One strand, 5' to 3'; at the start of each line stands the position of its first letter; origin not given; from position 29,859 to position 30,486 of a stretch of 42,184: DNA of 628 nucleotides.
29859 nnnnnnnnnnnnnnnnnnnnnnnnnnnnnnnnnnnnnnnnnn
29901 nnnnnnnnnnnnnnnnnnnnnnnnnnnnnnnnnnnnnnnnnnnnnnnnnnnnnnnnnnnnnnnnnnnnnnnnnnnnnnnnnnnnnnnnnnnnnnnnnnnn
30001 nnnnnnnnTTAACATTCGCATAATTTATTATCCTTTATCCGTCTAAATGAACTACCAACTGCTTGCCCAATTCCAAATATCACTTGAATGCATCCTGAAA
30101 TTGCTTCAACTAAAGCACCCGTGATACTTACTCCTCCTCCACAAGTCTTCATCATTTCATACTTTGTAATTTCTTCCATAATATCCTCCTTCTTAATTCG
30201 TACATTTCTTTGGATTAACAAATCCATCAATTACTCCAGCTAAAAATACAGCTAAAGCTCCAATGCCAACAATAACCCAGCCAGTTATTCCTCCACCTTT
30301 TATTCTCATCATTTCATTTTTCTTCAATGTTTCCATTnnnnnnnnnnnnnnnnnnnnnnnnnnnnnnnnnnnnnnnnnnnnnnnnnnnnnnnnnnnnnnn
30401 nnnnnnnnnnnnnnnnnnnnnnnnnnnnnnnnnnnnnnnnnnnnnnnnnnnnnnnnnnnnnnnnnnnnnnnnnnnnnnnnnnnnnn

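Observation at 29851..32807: Unannotated two-peptide (class IIb-like) double-glycine bacteriocin operon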

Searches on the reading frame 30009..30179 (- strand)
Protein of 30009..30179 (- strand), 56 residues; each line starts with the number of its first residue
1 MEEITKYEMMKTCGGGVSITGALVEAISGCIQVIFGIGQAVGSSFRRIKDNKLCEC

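Call 6: search_protein_families(library=ncbifam, proteins=[window:30009-30179:-], max_evalue=1)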
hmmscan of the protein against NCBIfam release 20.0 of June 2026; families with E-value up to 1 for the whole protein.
window:30009-30179:- (56 aa): 0 families

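Call 7: search_protein_families(library=pfam, proteins=[window:30009-30179:-], max_evalue=1)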
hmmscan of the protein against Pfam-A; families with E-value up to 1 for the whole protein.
window:30009-30179:- (56 aa): 0 families

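Call 16: find_homologous_proteins(query=window:30012-30179:-, max_evalue=10)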
Query seq(56 aa) (56 aa): 3 proteins with E <= 10 among 3 candidates.
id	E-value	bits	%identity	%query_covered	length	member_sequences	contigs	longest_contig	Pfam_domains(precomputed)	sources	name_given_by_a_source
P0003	1.1e-28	115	100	100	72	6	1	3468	-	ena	-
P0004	6.8e-21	91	81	96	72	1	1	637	-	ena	-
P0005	6.0e-15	72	70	96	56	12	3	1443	-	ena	-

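Call 30: search_protein_representatives(alignment_id=A1)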
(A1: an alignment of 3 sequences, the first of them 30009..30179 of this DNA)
Query: 3 sequences, 56 profile positions. Proteins with E-value up to 0.001 (for the whole library): 135; up to 1e-10: 4; up to 1e-30: 0. The best 135 are listed.
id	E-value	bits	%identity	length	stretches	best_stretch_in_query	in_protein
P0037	1.4e-13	66.8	-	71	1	1-56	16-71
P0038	1.4e-11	60.4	-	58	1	1-55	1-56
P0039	2.4e-11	59.7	-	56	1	1-55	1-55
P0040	4.6e-11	58.8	-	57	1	1-54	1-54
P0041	1.1e-10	57.6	-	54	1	7-55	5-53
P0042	1.3e-10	57.3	-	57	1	1-55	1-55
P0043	1.6e-10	57.0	-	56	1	1-56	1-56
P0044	1.9e-10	56.8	-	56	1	3-55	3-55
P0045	3.3e-10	56.0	-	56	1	1-55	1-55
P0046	1.6e-09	53.8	-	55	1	1-54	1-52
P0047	2.7e-09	53.1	-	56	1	1-54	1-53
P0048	2.9e-09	53.0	-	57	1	1-55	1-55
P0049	4.0e-09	52.5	-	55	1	9-55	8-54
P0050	5.8e-09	52.0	-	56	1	9-56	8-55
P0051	8.0e-09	51.6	-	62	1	1-54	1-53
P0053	1.2e-08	51.0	-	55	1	1-54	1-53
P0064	2.8e-07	46.6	-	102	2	7-55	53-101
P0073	8.3e-07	45.1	-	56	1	1-56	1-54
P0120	3.5e-05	39.9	-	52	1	12-54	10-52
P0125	4.7e-05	39.5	-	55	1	1-48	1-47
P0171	9.3e-04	35.4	-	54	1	6-54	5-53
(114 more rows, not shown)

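Call 33: search_protein_families(library=ncbifam, alignment_id=A2, max_evalue=0.01)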
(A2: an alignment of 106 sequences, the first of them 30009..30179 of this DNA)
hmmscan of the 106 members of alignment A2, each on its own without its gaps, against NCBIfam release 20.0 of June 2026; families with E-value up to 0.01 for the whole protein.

A. member 1, window:30009-30179:- (56 aa): 0 families

B. families by the number of members that match (of 106 scanned): 7 families
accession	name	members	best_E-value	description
NF038034.1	lactGbeta_entB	12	0.00018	lactococcin G-beta/enterocin 1071B family bacteriocin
TIGR03949.1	bact_IIb_cerein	11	1.7e-05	class IIb bacteriocin, lactobin A/cerein 7B family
TIGR01847.1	bacteriocin_sig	9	0.00083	bacteriocin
NF038035.1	lactGalph_entA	6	0.00016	lactococcin G-alpha/enterocin 1071A family bacteriocin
NF058620.1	EFG2_Bacteroid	2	0.0018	elongation factor G2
NF047798.1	leader_Chryseo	2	0.0032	bacteriocin-like protein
NF009381.0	PRK12740.1-5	2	0.0034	elongation factor G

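Call 34: search_protein_families(library=pfam, alignment_id=A2, max_evalue=0.01)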
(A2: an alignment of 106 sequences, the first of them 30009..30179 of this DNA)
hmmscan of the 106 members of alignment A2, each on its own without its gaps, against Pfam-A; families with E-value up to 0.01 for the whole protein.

A. member 1, window:30009-30179:- (56 aa): 0 families

B. families by the number of members that match (of 106 scanned): 3 families
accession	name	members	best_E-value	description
PF10439.15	Bacteriocin_IIc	8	0.00059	Bacteriocin class II with double-glycine leader peptide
PF12643.12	MazG-like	2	0.0012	MazG-like family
PF11632.14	LcnG-beta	1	0.0097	Lactococcin G-beta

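Call 36: find_encoding_contigs(protein=P0064, flank=6000, max_places=3)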
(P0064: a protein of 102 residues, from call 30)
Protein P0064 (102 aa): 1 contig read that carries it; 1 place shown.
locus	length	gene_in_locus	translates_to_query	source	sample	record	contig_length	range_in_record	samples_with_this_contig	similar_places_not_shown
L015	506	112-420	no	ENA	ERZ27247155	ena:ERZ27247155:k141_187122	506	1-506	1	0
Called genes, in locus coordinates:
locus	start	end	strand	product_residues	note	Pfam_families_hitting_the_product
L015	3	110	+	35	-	?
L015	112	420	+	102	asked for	-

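Call 37: find_encoding_contigs(protein=P0043, flank=6000, max_places=3)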
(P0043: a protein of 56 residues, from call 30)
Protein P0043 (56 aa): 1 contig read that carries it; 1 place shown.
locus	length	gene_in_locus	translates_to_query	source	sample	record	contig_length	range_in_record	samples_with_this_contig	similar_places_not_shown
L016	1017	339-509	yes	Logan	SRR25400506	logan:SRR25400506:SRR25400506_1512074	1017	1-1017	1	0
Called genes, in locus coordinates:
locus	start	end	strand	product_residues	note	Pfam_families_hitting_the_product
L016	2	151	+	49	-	?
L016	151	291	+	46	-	-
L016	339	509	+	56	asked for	-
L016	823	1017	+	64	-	PF01165:Ribosomal_S21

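Call 60: find_encoding_contigs(protein=P0040, flank=4000, max_places=2)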
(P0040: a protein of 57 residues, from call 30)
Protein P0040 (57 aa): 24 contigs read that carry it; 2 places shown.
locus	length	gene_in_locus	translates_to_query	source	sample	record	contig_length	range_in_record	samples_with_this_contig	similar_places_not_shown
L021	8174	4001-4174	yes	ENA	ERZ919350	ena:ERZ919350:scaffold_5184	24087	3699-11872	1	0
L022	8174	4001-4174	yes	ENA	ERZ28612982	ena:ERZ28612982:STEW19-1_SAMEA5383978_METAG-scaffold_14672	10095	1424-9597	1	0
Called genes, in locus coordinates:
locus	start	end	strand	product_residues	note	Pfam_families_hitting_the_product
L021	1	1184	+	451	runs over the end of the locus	PF00860:Xan_ur_permease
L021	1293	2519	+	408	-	PF03412:Peptidase_C39, PF00664:ABC_membrane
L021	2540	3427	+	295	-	PF00005:ABC_tran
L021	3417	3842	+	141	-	-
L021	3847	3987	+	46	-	-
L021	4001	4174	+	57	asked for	-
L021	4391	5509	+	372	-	-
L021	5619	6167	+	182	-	-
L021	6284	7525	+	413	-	PF11104:PilM_2 (weak), PF02491:SHS2_FTSA, PF14450:FtsA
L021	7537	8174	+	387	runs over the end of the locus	PF00091:Tubulin, PF12327:FtsZ_C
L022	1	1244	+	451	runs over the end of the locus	PF00860:Xan_ur_permease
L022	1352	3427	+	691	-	PF03412:Peptidase_C39, PF00664:ABC_membrane, PF02463:SMC_N (weak), PF00005:ABC_tran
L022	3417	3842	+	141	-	-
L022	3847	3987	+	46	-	-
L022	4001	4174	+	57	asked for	-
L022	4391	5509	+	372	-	-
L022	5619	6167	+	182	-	-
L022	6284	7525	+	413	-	PF11104:PilM_2 (weak), PF02491:SHS2_FTSA, PF14450:FtsA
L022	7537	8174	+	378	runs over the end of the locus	?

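Call 61: find_encoding_contigs(protein=P0053, flank=4000, max_places=2)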
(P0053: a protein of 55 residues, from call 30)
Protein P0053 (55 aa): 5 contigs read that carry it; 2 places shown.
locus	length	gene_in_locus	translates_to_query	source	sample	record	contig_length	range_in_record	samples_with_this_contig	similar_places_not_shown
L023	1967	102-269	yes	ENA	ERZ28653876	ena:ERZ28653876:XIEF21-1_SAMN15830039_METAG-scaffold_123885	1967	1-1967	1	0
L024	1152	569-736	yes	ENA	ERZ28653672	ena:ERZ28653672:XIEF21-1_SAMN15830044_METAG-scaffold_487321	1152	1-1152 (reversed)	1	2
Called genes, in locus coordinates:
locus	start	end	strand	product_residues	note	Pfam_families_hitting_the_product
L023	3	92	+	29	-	?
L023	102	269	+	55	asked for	-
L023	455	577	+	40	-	-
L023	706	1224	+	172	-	-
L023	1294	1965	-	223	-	?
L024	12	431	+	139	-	-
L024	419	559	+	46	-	-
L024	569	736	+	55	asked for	-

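Call 62: find_encoding_contigs(protein=P0047, flank=4000, max_places=2)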
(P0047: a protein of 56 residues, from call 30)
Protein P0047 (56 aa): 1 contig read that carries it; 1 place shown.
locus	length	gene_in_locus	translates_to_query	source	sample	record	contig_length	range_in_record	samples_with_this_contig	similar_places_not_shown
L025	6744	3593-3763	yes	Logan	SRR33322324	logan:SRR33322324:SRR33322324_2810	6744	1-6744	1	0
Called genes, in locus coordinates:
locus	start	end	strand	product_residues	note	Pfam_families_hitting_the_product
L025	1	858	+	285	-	?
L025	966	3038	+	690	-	PF03412:Peptidase_C39, PF13529:Peptidase_C39_2 (faint), PF00664:ABC_membrane, PF00005:ABC_tran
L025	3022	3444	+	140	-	-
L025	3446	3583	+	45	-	-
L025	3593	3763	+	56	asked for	-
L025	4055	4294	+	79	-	-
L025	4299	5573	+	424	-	PF01018:GTP1_OBG, PF02421:FeoB_N, PF01926:MMR_HSR1, PF09269:DUF1967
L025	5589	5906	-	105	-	-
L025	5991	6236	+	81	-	PF04964:Flp_Fap (weak)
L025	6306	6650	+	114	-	PF07811:TadE (weak)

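Call 64: search_protein_families(library=ncbifam, proteins=[L022:3417-3842:+, L025:3022-3444:+], max_evalue=0.01)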
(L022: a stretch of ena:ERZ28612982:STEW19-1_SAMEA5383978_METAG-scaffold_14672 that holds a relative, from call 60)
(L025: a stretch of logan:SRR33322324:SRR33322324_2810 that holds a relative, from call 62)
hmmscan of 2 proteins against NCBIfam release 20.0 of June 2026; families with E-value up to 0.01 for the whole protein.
L022:3417-3842:+ (141 aa): 2 families
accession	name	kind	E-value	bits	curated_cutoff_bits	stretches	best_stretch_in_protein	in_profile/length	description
NF010691.0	PRK14091.1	equivalog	0.0025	17.4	270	1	6-81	23-100/176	RNA chaperone Hfq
NF045999.1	MAG1140_fam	equivalog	0.0049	17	35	1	20-136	11-126/126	MAG1140 family protein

L025:3022-3444:+ (140 aa): 1 family
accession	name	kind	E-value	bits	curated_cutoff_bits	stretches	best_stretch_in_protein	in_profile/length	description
NF045999.1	MAG1140_fam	equivalog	0.009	16.2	35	0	19-134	6-125/126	MAG1140 family protein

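Call 69: search_dna_similar(query=window:30012-30179:-, collection=plasmids, mode=protein, max_evalue=1)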
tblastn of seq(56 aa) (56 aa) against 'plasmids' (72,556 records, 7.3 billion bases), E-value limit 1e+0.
No match.

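Call 75: predict_structure(alignment_id=A2)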
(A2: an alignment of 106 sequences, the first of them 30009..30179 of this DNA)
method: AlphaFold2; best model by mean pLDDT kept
length: 56 residues; sequences in the alignment: 106
mean_pLDDT: 75.5   pTM: 0.40
mean pLDDT of the five models: 75.5, 73.9, 72.4, 71.7, 70.9
residues with pLDDT >= 90: 14; 70-90: 16; 50-70: 25; < 50: 1
segments of 3 or more residues with pLDDT < 50: none
pLDDT, mean of each block of 10 residues (from residue 1): 66 57 84 94 85 60
secondary structure, 60 per line:
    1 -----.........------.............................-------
elements in order: H6-14 H21-49

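Call 88: search_solved_structures(query=A2, max_evalue=10)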
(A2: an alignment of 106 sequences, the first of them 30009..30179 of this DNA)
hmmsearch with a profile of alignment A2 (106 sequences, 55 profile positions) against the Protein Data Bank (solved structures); distinct sequences matched with E-value up to 10: 7.
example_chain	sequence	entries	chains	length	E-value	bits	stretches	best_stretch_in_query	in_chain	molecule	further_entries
3jct_4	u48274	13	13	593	0.05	16.8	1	7-48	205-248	Probable metalloprotease ARX1 | metalloprotease ARX1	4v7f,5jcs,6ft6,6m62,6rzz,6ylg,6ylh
7uqz_4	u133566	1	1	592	0.05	16.8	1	7-48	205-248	Probable metalloprotease ARX1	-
4v8t_t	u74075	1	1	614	0.054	16.7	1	8-48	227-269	Probable metalloprotease ARX1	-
5apn_x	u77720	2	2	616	0.054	16.7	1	8-48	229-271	Probable metalloprotease ARX1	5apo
7s5j_B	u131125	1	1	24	0.31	14.3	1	3-19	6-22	CtA peptide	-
7ci1_A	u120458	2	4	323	1.8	11.8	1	32-48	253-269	AcrVA2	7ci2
6ff6_A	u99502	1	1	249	2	11.7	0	10-38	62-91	BRIC1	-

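Call 89: find_encoding_contigs(protein=P0120, flank=4000, max_places=2)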
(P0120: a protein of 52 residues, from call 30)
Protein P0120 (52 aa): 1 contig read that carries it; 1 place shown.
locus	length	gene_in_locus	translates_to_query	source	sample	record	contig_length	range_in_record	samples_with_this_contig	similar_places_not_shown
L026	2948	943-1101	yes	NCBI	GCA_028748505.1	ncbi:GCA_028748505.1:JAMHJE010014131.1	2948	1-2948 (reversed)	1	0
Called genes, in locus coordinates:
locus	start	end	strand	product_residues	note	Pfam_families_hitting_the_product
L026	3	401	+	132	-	?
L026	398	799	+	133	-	-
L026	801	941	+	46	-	-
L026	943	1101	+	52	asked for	-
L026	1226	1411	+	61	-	PF01165:Ribosomal_S21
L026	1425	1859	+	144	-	PF09424:YqeY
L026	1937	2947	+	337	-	?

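Call 90: find_encoding_contigs(protein=P0171, flank=4000, max_places=2)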
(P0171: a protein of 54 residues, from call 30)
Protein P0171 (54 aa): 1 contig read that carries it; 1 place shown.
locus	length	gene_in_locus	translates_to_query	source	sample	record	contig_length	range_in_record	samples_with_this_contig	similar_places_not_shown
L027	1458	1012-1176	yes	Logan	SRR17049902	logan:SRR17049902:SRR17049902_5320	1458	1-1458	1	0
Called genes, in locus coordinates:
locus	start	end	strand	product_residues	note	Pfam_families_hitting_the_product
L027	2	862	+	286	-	?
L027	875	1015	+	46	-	-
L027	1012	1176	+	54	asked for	-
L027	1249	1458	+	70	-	?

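Call 91: find_encoding_contigs(protein=P0073, flank=4000, max_places=2)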
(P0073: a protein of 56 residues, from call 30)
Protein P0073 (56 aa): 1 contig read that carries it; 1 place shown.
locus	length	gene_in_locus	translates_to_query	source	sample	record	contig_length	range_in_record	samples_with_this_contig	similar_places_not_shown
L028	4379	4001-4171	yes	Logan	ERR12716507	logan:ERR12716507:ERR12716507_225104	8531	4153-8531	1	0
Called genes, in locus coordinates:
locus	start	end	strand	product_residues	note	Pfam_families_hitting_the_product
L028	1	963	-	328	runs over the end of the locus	PF13616:Rotamase_3, PF00639:Rotamase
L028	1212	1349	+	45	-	-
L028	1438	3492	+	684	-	PF03412:Peptidase_C39, PF00664:ABC_membrane, PF00005:ABC_tran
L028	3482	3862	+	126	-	-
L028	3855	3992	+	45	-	-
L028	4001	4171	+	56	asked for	-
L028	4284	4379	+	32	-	?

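Call 94: find_encoding_contigs(protein=P0125, flank=3000, max_places=3)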
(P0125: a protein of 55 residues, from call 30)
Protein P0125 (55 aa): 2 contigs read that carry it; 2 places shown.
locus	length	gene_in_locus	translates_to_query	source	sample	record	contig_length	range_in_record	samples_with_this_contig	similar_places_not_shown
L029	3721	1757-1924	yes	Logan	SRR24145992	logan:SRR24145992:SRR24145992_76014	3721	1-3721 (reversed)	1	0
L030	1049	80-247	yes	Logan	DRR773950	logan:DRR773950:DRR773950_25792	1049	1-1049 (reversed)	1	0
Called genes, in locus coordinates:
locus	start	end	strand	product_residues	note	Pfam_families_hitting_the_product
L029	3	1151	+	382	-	?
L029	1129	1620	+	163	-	-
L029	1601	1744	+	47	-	-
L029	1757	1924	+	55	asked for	-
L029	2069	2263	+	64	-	PF01165:Ribosomal_S21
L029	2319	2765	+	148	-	PF09424:YqeY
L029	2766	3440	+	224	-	PF00293:NUDIX, PF19368:WHD_AraR, PF21906:WHD_NrtR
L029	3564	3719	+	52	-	?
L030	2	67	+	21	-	?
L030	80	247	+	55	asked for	-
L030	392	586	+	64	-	PF01165:Ribosomal_S21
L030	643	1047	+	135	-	?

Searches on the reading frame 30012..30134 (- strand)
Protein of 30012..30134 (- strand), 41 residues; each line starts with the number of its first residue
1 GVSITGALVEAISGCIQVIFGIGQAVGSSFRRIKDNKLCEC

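Call 59: search_protein_families(library=ncbifam, proteins=[window:30012-30134:-], max_evalue=1)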
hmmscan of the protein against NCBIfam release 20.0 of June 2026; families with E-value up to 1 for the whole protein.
seq(41 aa): 0 families

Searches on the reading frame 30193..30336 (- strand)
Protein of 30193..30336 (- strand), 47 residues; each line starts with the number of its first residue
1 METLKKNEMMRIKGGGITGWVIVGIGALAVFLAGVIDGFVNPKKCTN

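Call 6: search_protein_families(library=ncbifam, proteins=[window:30193-30336:-], max_evalue=1)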
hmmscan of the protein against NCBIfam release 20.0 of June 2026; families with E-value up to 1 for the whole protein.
window:30193-30336:- (47 aa): 3 families
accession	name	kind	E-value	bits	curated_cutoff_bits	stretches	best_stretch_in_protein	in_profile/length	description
TIGR03949.1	bact_IIb_cerein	subfamily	4.6e-05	23.1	21.5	1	2-35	2-37/45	class IIb bacteriocin, lactobin A/cerein 7B family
NF033231.1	small_Blr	equivalog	0.0018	17.8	40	1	18-44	7-33/40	division septum protein Blr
NF038034.1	lactGbeta_entB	subfamily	0.0027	17.9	37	1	4-40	1-37/38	lactococcin G-beta/enterocin 1071B family bacteriocin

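Call 7: search_protein_families(library=pfam, proteins=[window:30193-30336:-], max_evalue=1)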
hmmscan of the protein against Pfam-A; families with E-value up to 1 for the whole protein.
window:30193-30336:- (47 aa): 1 family
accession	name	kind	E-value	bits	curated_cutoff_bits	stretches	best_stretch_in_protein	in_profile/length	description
PF24673.1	Blr_divisome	-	0.0051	16.7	27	1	18-44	8-34/41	Divisome-associated membrane protein Blr family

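Call 9: find_homologous_proteins(query=window:30196-30336:-, max_evalue=10)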
Query seq(47 aa) (47 aa): 2 proteins with E <= 10 among 2 candidates.
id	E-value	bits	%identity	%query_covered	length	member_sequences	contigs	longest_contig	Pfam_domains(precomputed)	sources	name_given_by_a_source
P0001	5.5e-23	96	98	100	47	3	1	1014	-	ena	-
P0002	4.8e-14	68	73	96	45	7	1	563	-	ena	-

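Call 87: search_solved_structures(query=A8, max_evalue=10)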
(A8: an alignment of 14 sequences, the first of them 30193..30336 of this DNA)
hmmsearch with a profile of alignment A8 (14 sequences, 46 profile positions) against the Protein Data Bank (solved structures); distinct sequences matched with E-value up to 10: 4.
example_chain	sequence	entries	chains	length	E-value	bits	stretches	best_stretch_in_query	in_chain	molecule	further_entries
9hmf_O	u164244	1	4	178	0.81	12.8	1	2-36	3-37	Flagellar protein FliL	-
4w82_A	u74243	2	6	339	1.2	12.2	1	33-45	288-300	Fatty acid synthase | Enoyl-[acyl-carrier-protein] reductase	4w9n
9oe1_A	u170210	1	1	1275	1.6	11.9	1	11-41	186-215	ATP-binding cassette, sub-family B (MDR/TAP), member 4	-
9ody_A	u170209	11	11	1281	1.6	11.8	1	11-41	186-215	ATP-binding cassette, sub-family B (MDR/TAP), member 4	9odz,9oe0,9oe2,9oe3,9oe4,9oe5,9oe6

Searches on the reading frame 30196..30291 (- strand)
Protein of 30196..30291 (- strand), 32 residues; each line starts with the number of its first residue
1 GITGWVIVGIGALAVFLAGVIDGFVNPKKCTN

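Call 59: search_protein_families(library=ncbifam, proteins=[window:30196-30291:-], max_evalue=1)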
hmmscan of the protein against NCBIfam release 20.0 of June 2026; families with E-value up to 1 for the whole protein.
seq(32 aa): 1 family
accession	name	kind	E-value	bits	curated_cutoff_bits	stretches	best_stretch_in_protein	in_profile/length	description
NF033231.1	small_Blr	equivalog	0.00057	19.3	40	1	3-29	7-33/40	division septum protein Blr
